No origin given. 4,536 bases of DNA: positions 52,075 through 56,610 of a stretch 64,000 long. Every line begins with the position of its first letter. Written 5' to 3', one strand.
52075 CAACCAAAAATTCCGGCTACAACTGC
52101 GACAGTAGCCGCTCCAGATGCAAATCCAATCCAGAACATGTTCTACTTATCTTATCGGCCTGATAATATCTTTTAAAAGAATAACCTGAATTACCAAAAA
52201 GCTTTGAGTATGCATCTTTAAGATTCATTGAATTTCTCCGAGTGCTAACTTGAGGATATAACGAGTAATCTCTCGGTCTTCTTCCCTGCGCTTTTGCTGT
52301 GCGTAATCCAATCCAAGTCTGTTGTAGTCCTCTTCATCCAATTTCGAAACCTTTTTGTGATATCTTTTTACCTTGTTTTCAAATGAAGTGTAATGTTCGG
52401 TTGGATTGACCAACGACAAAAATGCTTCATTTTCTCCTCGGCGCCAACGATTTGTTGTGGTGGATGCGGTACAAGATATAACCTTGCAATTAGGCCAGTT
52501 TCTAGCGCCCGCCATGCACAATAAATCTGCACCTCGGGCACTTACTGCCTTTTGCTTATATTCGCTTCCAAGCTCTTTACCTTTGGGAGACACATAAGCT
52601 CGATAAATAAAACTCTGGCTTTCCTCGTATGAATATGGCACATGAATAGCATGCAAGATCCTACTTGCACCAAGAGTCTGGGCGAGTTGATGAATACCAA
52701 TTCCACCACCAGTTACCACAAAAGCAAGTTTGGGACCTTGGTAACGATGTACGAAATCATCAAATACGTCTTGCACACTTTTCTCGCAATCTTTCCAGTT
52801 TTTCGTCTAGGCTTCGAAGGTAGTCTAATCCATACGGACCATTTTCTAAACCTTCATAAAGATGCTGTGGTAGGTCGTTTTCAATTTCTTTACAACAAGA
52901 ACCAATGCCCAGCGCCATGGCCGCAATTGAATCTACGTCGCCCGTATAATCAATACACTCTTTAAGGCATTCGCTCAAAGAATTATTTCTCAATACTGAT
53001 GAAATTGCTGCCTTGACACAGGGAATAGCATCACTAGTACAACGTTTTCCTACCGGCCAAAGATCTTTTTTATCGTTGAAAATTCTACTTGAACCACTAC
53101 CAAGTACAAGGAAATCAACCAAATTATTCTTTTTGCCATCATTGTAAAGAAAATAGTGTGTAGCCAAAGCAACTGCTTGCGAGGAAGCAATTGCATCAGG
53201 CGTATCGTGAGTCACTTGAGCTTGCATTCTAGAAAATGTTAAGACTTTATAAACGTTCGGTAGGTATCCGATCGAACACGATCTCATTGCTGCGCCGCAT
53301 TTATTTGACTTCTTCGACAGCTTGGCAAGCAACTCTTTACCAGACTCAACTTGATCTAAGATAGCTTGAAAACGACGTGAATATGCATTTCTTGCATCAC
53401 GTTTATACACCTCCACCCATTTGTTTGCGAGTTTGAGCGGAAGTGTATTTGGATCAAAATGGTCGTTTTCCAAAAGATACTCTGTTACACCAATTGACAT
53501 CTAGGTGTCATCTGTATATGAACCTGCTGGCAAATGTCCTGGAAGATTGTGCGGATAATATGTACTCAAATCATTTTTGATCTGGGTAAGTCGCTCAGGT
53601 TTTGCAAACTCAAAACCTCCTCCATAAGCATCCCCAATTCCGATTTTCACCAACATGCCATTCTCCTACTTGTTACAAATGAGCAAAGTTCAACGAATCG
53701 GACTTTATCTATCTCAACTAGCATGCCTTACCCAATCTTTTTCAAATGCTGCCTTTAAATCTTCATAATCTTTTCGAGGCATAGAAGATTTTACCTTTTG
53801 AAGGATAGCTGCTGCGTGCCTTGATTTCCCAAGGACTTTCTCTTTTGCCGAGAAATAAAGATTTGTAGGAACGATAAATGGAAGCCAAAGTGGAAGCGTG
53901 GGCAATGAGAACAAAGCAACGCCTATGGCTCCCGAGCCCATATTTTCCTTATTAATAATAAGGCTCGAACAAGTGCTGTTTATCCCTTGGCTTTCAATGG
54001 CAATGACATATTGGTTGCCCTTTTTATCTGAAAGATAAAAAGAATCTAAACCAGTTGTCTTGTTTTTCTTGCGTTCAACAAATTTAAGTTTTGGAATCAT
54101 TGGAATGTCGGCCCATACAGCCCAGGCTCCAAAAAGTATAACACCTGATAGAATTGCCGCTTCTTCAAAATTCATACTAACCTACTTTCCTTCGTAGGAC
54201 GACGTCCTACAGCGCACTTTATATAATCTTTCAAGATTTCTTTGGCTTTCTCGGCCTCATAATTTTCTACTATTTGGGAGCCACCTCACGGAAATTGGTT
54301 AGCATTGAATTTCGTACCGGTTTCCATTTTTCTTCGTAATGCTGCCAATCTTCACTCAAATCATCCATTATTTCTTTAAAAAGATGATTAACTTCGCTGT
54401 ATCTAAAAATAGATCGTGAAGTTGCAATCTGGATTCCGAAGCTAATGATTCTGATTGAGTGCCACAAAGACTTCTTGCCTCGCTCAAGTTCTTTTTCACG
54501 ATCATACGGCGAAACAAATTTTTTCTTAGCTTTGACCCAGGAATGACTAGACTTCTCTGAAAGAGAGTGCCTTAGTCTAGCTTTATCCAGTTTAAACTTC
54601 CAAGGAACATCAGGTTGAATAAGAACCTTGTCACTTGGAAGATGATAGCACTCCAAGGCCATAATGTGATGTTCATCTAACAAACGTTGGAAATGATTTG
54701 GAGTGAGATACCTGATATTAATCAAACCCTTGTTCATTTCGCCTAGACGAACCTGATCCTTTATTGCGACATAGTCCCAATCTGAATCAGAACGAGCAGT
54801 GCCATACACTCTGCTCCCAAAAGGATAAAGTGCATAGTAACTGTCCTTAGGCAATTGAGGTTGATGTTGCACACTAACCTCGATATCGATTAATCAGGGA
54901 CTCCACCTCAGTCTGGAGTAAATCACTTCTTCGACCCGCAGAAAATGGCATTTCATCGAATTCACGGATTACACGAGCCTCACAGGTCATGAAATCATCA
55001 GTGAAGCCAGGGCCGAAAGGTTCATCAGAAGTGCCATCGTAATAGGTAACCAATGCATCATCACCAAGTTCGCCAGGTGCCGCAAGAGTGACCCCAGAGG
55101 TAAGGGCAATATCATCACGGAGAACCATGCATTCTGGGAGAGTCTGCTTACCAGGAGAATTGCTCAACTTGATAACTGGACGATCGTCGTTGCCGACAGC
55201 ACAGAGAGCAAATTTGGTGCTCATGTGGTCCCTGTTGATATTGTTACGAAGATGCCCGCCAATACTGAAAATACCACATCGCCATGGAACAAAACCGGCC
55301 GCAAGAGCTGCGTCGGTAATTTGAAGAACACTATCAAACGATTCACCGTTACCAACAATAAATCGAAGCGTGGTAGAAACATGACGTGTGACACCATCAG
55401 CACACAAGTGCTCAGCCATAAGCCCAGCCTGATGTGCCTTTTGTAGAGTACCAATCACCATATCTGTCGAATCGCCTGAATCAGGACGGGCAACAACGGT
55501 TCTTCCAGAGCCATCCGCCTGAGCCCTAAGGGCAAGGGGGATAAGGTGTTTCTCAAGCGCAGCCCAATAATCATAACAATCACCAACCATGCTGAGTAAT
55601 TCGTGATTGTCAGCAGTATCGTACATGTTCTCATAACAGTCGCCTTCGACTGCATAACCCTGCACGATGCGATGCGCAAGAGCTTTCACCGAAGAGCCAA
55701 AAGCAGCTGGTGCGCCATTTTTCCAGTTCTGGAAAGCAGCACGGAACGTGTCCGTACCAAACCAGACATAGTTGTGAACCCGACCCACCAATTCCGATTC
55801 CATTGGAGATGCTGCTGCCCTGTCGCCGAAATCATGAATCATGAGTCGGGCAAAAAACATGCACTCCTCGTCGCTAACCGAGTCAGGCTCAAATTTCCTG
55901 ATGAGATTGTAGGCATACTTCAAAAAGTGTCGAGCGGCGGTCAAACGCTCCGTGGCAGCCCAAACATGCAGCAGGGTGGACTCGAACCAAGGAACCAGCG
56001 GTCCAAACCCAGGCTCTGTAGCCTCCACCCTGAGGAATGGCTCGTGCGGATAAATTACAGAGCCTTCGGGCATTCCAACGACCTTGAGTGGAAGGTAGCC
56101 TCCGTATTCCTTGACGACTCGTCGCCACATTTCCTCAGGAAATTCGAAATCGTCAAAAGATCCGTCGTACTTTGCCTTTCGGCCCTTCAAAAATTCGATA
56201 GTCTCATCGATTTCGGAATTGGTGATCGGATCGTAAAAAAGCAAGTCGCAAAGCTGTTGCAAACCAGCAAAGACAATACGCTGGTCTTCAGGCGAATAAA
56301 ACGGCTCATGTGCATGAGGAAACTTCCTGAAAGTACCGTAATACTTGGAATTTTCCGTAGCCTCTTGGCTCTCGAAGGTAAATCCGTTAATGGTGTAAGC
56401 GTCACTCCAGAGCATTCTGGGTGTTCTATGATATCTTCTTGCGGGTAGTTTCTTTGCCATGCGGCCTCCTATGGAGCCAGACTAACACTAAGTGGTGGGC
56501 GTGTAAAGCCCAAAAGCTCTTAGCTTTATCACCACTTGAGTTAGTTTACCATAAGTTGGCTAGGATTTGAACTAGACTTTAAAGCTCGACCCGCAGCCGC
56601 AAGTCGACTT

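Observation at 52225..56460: NAD+/ADP-ribose gene run: NAMPT-family enzyme, Pol-beta nucleotidyltransferase, ARH and CinA-like domain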

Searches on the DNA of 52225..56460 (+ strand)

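Call 9: search_dna_similar(query=window:52225-56460:+, collection=phages, mode=near, max_rows=20)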
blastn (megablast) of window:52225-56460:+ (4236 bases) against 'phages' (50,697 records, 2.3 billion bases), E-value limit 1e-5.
No match.
